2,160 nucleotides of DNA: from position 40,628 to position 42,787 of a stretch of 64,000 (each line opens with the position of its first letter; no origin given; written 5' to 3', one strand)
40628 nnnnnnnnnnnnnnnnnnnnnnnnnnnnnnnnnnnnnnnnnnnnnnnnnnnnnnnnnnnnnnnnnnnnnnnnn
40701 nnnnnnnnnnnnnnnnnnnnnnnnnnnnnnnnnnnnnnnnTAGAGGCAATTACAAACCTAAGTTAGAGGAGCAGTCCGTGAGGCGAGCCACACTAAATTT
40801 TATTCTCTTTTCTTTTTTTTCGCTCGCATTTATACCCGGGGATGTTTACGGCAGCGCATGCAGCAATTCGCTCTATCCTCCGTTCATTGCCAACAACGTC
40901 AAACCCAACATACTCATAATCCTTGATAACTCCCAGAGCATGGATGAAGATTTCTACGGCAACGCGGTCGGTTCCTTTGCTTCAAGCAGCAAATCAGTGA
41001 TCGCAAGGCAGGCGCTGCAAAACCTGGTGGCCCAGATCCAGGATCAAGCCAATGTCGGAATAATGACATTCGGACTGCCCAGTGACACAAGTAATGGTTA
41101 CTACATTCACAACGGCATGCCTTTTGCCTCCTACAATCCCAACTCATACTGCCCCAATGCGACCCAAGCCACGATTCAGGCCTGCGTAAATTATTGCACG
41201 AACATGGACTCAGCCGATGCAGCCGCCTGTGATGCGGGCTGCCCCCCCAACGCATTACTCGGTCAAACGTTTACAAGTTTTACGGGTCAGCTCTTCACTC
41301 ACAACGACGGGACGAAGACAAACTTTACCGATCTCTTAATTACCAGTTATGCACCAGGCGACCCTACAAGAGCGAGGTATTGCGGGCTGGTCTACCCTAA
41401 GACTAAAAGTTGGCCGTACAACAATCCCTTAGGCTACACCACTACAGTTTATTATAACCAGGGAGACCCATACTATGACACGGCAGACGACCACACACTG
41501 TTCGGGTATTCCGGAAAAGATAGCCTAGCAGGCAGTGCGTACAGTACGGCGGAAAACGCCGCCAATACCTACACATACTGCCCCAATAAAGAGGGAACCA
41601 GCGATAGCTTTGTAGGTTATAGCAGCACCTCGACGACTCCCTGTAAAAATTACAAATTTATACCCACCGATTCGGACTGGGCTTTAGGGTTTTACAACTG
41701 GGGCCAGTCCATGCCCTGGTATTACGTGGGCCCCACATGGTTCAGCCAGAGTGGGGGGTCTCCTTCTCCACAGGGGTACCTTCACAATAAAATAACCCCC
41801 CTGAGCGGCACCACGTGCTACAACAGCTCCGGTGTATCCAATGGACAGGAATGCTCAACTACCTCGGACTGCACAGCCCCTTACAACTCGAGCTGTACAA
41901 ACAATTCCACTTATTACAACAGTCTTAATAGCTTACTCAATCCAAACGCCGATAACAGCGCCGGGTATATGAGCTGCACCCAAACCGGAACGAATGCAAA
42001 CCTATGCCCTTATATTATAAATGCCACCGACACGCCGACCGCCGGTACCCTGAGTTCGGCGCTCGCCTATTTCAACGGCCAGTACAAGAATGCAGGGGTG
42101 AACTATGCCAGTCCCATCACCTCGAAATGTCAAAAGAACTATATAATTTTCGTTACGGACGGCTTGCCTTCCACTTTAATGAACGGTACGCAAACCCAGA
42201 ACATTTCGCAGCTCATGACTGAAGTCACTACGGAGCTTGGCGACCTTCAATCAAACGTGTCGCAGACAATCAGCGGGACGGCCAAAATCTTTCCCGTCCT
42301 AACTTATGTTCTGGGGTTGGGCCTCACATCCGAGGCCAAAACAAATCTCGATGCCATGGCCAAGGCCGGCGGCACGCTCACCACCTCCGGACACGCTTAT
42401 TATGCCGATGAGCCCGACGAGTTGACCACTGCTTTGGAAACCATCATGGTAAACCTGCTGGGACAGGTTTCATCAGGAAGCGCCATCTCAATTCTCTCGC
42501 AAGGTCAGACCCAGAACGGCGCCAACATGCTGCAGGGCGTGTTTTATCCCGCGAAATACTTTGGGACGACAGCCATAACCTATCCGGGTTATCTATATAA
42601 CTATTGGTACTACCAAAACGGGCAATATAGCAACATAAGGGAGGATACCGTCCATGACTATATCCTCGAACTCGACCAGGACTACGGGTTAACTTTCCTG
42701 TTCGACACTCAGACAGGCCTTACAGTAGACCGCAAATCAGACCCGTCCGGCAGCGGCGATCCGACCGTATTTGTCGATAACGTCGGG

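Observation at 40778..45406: PilY1-like pilus tip protein interrupted by seven cysteine-rich modules of an unrecognised type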

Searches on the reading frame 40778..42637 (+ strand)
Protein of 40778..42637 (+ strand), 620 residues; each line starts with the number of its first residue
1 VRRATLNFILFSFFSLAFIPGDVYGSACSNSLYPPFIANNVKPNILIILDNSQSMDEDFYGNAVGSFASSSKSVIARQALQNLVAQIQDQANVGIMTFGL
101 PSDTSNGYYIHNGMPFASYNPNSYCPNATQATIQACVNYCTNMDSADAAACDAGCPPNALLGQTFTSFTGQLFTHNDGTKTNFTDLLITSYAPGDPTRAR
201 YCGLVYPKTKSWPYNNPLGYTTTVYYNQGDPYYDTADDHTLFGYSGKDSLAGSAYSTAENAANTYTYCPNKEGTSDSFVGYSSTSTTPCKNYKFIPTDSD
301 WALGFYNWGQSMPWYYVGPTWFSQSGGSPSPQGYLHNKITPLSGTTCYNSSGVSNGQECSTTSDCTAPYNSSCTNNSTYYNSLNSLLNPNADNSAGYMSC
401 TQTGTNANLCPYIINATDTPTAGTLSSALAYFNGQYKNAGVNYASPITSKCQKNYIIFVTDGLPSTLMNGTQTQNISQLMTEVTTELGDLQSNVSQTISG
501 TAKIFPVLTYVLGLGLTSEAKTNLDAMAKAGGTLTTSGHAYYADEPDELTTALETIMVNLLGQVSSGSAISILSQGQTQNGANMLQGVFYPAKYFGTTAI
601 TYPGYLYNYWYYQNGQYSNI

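Call 51: predict_structure(alignment_id=A5)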
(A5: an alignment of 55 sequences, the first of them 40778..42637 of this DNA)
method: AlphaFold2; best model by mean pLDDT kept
length: 620 residues; sequences in the alignment: 55
mean_pLDDT: 86.6   pTM: 0.82
mean pLDDT of the five models: 86.6, 85.7, 85.6, 84.3, 84.3
residues with pLDDT >= 90: 391; 70-90: 135; 50-70: 71; < 50: 23
segments of 3 or more residues with pLDDT < 50: 19-26, 29-38, 575-577
pLDDT, mean of each block of 10 residues (from residue 1): 80 60 43 47 94 93 94 96 87 96 96 96 95 97 98 96 94 88 92 94 94 91 95 94 93 89 94 94 91 83 86 97 81 95 79 73 86 77 92 96 96 94 98 95 94 94 91 91 98 94 94 90 96 92 93 89 60 53 61 54 63 66
secondary structure, 60 per line:
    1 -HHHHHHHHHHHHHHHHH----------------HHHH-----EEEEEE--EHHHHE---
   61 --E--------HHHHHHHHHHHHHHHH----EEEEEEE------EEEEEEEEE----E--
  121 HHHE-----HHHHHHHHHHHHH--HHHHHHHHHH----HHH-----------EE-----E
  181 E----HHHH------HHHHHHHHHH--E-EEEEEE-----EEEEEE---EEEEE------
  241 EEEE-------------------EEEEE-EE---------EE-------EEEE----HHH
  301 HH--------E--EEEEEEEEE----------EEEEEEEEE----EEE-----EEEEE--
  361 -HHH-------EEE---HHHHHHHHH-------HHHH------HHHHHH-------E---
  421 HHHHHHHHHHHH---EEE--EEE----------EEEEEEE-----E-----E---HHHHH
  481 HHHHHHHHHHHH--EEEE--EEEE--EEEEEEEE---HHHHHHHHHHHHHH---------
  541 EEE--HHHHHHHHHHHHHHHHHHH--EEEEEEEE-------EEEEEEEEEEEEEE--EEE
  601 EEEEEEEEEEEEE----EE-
elements in order: H2-18 H35-38 E44-49 H53-56 H72-87 E92-98 E105-113 H130-142 H145-154 H186-189 H196-205 E210-215 E221-226 E230-234 E241-244 E264-268 E290-293 H298-302 E314-322 E333-341 E346-348 E354-358 E372-374 H378-386 H394-397 H404-409 H421-432 E436-438 E441-443 E454-460 H476-492 E495-498 E501-504 E507-514 H518-531 E541-543 H546-564 E567-574 E582-595 E598-613
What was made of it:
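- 40895..42472 (+): N-terminal vWA domain (about aa 40-565). MIDAS DxSxS is at aa 50-54 (40925-40939), TPTAGT at 419-424, and TDG within FVTDG at 458-462 (42149-42163). AF2 model has pLDDT 86.6 with an alternating beta/alpha order (call 51).
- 41075..42022 (+): Insertion of about 320 aa inside the vWA domain (about aa 100-415). It is conserved across the family and contains module M1. It lies between strands 92-113 and helix 421-432 of the AF2 model, mostly at pLDDT >90 (call 51).
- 41816..41896 (+): Module M1, aa 347-373: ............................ AF2 pLDDT is 73-86 with short strands (call 51).
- On PilY1 / PilC type IV pilus tip-associated protein family (Pfam PF05567): AF2 secondary-structure order fits vWA (call 51).
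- AF2 model at pLDDT 86.6 (call 51).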

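Call 55: fold_search(model_id=the predicted structure, library=pdb)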
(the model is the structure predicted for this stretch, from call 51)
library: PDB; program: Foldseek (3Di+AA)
matches with E <= 10: 334; with E <= 0.001: 0
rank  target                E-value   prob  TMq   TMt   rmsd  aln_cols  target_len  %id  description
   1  5vng_B                1.0e-02  0.44  0.15  0.13  13.7       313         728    9  Crystal structure of Sec23a/Sec24a/Sec22 complexed with a C-terminal II sorting motif (released 2017-07-05)
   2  6m48_A                1.5e-02  0.54  0.13  0.10  17.4       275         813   11  Crystal structure of pilus adhesin, SpaC from Lactobacillus rhamnosus GG - P21212 form (released 2020-07-29)
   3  6bxb_A                1.8e-02  0.85  0.14  0.19  10.7       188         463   12  Crystal structure of an extended b3 integrin P33 (released 2018-08-01)
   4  6m48_B                1.9e-02  0.72  0.14  0.11  16.8       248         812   12  Crystal structure of pilus adhesin, SpaC from Lactobacillus rhamnosus GG - P21212 form (released 2020-07-29)
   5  2nut_B                2.7e-02  0.33  0.15  0.13  13.9       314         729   10  Crystal Structure of the human Sec23a/24a heterodimer, complexed with the SNARE protein Sec22b (released 2007-05-22)
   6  6m3y                  4.3e-02  0.41  0.13  0.11  17.0       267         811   12  Crystal structure of pilus adhesin, SpaC from Lactobacillus rhamnosus GG - open conformation (released 2020-07-29)
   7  5vni_B                5.5e-02  0.25  0.15  0.13  14.0       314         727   10  Crystal structure of Sec23a/Sec24a/Sec22 complexed with a C-terminal FA sorting motif (released 2017-07-05)
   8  3egd_B                7.3e-02  0.20  0.15  0.13  14.2       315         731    9  Crystal structure of the mammalian COPII-coat protein Sec23a/24a complexed with the SNARE protein Sec22 and bound to t (released 2008-10-21)
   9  7b7p_A                7.7e-02  0.82  0.08  0.12   4.0        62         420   24  PilB minor pilin from Streptococcus sanguinis (released 2021-04-28)
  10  7lbm_a                1.0e-01  0.82  0.08  0.14   3.3        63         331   11  Structure of the human Mediator-bound transcription pre-initiation complex (released 2021-03-24)
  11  6nmi_E                1.0e-01  0.82  0.08  0.13   3.3        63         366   11  Cryo-EM structure of the human TFIIH core complex (released 2019-03-13)
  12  7ba2_A                1.1e-01  0.77  0.08  0.12   3.7        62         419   24  D319A mutant of the PilB minor pilin from Streptococcus sanguinis (released 2021-04-28)
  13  7zs9_6                1.2e-01  0.60  0.08  0.12  16.2       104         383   10  Yeast RNA polymerase II transcription pre-initiation complex with the +1 nucleosome (complex A) (released 2022-11-16)
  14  7ba2_B                1.2e-01  0.75  0.09  0.12   3.9        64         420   23  D319A mutant of the PilB minor pilin from Streptococcus sanguinis (released 2021-04-28)
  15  3txa                  1.3e-01  0.35  0.08  0.09  10.0        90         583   20  Structural Analysis of Adhesive Tip pilin, GBS104 from Group B Streptococcus agalactiae (released 2013-03-27)
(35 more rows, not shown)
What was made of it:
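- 40895..42472 (+): The best-ranked Foldseek PDB hits are mostly vWA-containing proteins, all with E >= 0.01 (call 55).
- On PilY1 / PilC type IV pilus tip-associated protein family (Pfam PF05567): Foldseek top hits are mostly vWA proteins, but all at E >= 0.01 (call 55).
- Closest known: Sortase-pilus tip adhesins of Gram-positive bacteria. Same: They are among the top Foldseek hits of the N-terminal model (call 55).
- Foldseek top hits include SpaC, beta3 integrin, PilB, GBS104, RrgA and LapA vWFA (call 55).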
